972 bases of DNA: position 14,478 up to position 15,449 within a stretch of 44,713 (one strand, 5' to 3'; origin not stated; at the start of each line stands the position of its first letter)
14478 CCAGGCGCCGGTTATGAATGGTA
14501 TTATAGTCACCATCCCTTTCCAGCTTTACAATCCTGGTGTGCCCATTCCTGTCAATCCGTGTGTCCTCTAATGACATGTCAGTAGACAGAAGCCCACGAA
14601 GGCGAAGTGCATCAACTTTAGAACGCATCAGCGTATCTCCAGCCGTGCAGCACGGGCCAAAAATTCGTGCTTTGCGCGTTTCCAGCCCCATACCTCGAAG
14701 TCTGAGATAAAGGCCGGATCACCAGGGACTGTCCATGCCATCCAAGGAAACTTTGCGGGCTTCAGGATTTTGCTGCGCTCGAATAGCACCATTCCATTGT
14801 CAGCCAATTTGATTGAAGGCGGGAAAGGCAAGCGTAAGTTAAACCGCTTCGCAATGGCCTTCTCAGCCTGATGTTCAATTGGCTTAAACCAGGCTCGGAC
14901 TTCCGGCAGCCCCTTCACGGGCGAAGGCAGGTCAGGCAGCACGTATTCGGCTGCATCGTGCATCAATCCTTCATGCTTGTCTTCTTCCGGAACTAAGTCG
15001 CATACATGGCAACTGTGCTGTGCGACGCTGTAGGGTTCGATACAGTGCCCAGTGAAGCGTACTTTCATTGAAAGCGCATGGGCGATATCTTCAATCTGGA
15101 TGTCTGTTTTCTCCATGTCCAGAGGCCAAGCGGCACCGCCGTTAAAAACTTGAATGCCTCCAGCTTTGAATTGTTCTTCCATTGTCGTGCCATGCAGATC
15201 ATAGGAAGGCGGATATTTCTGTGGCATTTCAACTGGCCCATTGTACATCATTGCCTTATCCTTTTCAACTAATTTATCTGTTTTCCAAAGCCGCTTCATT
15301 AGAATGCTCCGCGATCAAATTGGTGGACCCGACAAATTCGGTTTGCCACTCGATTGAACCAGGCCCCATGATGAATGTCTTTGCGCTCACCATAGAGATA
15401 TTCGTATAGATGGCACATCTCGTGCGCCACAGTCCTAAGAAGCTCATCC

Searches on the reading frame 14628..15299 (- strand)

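Call 39: search_protein_families(library=pfam, proteins=[window:14628-15299:-], max_evalue=0.01)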
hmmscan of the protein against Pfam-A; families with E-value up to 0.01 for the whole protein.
window:14628-15299:- (223 aa): 1 family
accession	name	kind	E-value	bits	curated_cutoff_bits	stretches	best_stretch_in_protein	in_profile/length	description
PF12917.13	YfbR-like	-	5.1e-05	23.5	25.9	1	109-152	59-103/182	5'-deoxynucleotidase YfbR-like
